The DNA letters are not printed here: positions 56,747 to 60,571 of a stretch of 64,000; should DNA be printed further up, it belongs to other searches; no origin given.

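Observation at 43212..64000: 20-kb single-operon flexirubin/aryl-polyene-type lipid-pigment cluster docked directly 3' of tRNA-Ala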

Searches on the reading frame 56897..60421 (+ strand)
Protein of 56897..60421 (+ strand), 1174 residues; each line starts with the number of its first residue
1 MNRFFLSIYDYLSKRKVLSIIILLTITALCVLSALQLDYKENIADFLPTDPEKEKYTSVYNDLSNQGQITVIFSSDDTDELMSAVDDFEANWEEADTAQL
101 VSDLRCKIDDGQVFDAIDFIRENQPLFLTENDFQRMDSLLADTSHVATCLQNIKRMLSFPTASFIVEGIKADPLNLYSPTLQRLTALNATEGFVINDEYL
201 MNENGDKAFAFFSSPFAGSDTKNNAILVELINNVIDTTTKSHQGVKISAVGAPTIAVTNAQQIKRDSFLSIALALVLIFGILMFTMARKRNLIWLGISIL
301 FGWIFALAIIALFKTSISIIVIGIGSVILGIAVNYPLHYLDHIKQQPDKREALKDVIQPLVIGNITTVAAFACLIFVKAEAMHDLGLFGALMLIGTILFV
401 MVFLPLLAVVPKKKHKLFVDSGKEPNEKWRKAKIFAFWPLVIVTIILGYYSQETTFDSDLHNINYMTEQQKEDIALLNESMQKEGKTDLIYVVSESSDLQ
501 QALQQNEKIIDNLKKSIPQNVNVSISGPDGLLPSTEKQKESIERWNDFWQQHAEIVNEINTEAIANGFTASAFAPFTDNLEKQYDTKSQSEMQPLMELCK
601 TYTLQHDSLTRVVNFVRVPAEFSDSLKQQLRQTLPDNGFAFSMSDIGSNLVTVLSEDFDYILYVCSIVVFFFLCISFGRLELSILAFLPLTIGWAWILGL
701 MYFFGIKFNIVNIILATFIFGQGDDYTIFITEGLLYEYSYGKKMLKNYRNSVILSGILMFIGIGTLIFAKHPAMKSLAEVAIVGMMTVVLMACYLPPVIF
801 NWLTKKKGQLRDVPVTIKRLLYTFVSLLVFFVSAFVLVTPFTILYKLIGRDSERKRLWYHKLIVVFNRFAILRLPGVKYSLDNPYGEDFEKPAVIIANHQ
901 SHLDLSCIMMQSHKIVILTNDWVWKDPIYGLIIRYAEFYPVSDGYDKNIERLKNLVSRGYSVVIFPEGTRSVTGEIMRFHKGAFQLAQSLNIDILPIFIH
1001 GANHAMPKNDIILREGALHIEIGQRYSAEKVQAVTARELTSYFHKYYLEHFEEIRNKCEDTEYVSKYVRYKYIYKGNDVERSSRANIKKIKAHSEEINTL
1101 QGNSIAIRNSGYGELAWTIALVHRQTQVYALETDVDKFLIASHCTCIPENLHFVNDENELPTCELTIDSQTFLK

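Call 5: search_protein_families(library=pfam, proteins=[window:56897-60421:+], max_evalue=0.01)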
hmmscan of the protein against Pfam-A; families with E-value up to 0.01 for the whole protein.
window:56897-60421:+ (1174 aa): 2 families
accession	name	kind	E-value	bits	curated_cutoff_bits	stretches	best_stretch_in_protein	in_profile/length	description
PF01553.26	Acyltransferase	-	1.7e-21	76.9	23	1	890-999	13-131/132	Acyltransferase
PF03176.21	MMPL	-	2.2e-14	53.6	20.5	2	224-439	103-330/333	MMPL family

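Call 8: search_protein_families(library=ncbifam, proteins=[window:56897-60421:+], max_evalue=0.001)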
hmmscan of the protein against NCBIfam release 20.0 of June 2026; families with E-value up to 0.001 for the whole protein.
window:56897-60421:+ (1174 aa): 12 families
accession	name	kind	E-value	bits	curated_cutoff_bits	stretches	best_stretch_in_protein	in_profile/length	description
TIGR00921.1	2A067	subfamily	1.7e-21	76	351.9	2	649-797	574-728/733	hydrophobe/amphiphile efflux-3 (HAE3) family transporter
TIGR03480.1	HpnN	hypoth_equivalog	2.2e-18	65.7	751.85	2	667-800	723-856/862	hopanoid biosynthesis associated RND transporter like protein HpnN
TIGR00530.1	AGP_acyltrn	subfamily_domain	1.6e-16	60.3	102.95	1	887-999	12-129/130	1-acylglycerol-3-phosphate O-acyltransferase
NF006386.0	PRK08633.1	equivalog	3.5e-13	48.2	1221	1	890-1002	440-554/1147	acyl-[ACP]--phospholipid O-acyltransferase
NF005291.0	PRK06814.1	equivalog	9.1e-12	43.7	1349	1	888-1004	451-568/1140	acyl-[ACP]--phospholipid O-acyltransferase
NF045600.2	BstA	equivalog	1.2e-09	36.7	1400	1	668-807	761-901/903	sterol transporter cytoplasmic membrane protein BstA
TIGR00833.1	actII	subfamily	2.4e-09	36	874.7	1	237-441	145-363/910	MMPL family RND transporter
NF005959.0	PRK08043.1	equivalog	1.2e-08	33.7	886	1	894-1005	31-143/719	bifunctional acyl-ACP--phospholipid O-acyltransferase/long-chain-fatty-acid--ACP ligase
NF011593.0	PRK15018.1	equivalog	1.4e-06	28.2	501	1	822-1033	3-211/245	1-acylglycerol-3-phosphate O-acyltransferase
NF052553.1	LyOrLpactfOlsABRUA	equivalog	1.7e-05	24.1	300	1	830-988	9-165/263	lyso-ornithine lipid O-acyltransferase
NF052552.1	LyOrLpactfOlsARHOCB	equivalog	0.00018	20.6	300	1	829-985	31-182/271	lyso-ornithine lipid O-acyltransferase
NF052615.1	orn_lipid_OlsF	equivalog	0.00074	18.2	620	0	892-1005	81-202/570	bifunctional ornithine lipid synthase OlsF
